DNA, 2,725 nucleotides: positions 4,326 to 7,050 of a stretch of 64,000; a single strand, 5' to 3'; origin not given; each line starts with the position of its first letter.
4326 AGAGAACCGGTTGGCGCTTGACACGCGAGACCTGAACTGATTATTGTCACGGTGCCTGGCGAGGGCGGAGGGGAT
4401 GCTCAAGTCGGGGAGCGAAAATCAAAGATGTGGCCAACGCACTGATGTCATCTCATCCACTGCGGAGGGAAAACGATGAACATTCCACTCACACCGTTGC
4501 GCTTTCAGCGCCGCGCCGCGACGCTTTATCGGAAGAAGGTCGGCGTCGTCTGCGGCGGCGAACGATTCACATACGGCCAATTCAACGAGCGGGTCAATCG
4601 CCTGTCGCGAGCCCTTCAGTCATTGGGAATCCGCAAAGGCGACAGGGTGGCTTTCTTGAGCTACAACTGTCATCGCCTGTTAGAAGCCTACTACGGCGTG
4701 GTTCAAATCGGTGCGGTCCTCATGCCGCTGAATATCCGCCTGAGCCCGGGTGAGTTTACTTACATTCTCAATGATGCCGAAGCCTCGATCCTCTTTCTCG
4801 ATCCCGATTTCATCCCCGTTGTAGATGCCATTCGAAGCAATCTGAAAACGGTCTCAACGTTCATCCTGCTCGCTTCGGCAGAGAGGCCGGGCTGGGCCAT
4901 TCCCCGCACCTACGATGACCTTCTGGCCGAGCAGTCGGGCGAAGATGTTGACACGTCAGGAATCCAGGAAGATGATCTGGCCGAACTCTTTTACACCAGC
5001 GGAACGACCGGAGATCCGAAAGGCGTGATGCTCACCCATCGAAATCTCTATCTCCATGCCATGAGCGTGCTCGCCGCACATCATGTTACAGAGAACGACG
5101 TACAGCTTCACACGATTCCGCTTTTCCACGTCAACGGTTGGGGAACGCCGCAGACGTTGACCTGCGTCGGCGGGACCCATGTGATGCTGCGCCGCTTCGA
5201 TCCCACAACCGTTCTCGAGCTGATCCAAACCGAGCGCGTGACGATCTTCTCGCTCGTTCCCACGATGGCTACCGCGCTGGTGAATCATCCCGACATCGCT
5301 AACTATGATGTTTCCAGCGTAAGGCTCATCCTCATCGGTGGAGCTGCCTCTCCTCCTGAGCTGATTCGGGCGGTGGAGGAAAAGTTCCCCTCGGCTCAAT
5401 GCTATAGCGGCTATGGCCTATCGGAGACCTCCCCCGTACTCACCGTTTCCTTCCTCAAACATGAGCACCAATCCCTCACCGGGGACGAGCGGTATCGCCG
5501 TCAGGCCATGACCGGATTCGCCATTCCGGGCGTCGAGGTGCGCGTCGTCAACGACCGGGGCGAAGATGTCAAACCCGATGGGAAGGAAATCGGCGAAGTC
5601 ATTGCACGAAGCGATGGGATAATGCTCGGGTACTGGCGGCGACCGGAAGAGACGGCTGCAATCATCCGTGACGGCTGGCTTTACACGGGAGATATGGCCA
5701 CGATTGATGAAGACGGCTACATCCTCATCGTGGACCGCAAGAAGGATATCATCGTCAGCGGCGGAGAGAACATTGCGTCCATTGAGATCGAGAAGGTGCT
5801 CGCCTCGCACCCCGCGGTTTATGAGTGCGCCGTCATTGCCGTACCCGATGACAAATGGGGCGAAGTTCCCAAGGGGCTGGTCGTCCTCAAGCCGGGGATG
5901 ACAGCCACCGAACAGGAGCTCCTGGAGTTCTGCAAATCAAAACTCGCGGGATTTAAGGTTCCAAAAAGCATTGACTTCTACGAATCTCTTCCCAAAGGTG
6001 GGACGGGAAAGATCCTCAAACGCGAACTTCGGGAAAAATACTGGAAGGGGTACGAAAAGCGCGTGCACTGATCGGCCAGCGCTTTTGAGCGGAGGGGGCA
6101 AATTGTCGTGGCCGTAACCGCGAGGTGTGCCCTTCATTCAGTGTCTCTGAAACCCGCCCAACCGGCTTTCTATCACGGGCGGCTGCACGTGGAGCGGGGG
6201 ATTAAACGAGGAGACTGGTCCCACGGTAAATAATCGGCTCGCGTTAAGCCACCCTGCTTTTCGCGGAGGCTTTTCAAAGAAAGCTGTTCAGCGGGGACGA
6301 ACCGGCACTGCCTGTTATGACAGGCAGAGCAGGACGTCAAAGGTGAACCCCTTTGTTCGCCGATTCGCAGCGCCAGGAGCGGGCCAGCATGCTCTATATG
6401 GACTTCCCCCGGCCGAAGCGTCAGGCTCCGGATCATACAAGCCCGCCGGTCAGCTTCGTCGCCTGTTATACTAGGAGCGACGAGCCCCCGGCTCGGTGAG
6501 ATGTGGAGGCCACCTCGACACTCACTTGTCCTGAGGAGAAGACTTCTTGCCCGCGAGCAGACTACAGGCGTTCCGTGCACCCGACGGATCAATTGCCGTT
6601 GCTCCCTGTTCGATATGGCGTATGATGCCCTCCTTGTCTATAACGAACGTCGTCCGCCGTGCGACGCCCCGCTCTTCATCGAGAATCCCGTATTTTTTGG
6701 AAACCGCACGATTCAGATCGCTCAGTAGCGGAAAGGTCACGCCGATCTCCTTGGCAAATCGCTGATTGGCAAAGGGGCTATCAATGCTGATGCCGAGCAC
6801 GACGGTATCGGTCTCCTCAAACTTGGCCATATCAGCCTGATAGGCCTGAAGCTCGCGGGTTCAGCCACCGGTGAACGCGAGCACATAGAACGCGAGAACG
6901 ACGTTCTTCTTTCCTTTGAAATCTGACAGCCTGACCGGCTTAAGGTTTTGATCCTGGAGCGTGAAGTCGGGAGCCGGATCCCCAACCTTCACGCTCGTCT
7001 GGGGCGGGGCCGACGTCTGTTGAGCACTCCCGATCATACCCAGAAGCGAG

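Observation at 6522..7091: Exported peroxiredoxin with UGA at the peroxidatic cysteine position: a probable selenoprotein split in two by ORF calling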

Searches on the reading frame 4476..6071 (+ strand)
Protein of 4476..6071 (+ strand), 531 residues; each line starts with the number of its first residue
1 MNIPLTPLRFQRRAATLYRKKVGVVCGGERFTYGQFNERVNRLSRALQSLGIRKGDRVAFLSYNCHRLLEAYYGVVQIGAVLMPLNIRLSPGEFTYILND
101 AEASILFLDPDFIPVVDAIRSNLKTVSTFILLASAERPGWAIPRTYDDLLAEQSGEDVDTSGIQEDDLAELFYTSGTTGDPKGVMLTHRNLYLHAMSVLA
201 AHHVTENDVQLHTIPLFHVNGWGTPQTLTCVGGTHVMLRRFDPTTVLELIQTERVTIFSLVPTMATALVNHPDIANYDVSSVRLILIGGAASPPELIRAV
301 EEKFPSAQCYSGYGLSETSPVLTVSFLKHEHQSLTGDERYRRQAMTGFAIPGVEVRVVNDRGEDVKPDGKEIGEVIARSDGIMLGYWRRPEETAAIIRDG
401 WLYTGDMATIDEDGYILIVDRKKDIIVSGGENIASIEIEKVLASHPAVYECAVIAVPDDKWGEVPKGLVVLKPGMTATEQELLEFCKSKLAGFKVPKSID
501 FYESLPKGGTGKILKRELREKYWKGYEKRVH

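Call 27: find_encoding_contigs(protein=window:4476-6071:+, flank=10000, max_places=4)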
Protein window:4476-6071:+ (531 aa): 2 contigs read that carry it; 2 places shown.
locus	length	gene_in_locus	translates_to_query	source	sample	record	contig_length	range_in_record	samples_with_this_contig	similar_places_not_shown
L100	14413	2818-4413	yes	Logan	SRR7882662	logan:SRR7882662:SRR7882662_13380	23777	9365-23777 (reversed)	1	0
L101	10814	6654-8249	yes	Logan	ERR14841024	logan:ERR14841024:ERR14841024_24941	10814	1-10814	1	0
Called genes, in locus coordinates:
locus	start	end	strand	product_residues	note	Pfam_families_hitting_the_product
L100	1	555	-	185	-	?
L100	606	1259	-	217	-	PF00440:TetR_N, PF17932:TetR_C_24, PF21351:TetR_C_41 (weak)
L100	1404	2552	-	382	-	PF02771:Acyl-CoA_dh_N, PF02770:Acyl-CoA_dh_M, PF00441:Acyl-CoA_dh_1, PF08028:Acyl-CoA_dh_2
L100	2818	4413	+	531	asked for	PF00501:AMP-binding, PF13193:AMP-binding_C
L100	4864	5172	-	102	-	PF00578:AhpC-TSA, PF08534:Redoxin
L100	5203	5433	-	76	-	PF00578:AhpC-TSA, PF08534:Redoxin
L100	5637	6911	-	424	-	PF07690:MFS_1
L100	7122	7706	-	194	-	-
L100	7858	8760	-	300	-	PF01066:CDP-OH_P_transf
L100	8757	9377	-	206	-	PF02666:PS_Dcarbxylase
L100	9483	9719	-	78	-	PF04325:DUF465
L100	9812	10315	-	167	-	PF00583:Acetyltransf_1, PF13508:Acetyltransf_7, PF13673:Acetyltransf_10, PF08445:FR47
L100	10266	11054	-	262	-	PF00814:TsaD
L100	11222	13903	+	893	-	PF01624:MutS_I, PF05188:MutS_II, PF05192:MutS_III, PF05190:MutS_IV, PF00488:MutS_V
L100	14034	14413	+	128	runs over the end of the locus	-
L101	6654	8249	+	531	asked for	PF00501:AMP-binding, PF13193:AMP-binding_C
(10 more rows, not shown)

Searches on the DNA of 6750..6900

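Call 44: search_rna_families(source=window, start=6750, end=6900, threshold=evalue, max_evalue=10, show_alignments=3)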
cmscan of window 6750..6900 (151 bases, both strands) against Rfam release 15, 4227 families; matches with E-value up to 10: 2.
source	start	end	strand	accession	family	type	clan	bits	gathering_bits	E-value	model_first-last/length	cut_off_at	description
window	6750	6803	+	RF02360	Yfr8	Gene; sRNA;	-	8.6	40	8.9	166-226/226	5'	Cyanobacterial functional RNA 8/9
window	6830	6845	-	RF01310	sR7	Gene; snRNA; snoRNA; CD-box;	-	8.5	37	8.9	42-57/57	no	Small nucleolar RNA sR7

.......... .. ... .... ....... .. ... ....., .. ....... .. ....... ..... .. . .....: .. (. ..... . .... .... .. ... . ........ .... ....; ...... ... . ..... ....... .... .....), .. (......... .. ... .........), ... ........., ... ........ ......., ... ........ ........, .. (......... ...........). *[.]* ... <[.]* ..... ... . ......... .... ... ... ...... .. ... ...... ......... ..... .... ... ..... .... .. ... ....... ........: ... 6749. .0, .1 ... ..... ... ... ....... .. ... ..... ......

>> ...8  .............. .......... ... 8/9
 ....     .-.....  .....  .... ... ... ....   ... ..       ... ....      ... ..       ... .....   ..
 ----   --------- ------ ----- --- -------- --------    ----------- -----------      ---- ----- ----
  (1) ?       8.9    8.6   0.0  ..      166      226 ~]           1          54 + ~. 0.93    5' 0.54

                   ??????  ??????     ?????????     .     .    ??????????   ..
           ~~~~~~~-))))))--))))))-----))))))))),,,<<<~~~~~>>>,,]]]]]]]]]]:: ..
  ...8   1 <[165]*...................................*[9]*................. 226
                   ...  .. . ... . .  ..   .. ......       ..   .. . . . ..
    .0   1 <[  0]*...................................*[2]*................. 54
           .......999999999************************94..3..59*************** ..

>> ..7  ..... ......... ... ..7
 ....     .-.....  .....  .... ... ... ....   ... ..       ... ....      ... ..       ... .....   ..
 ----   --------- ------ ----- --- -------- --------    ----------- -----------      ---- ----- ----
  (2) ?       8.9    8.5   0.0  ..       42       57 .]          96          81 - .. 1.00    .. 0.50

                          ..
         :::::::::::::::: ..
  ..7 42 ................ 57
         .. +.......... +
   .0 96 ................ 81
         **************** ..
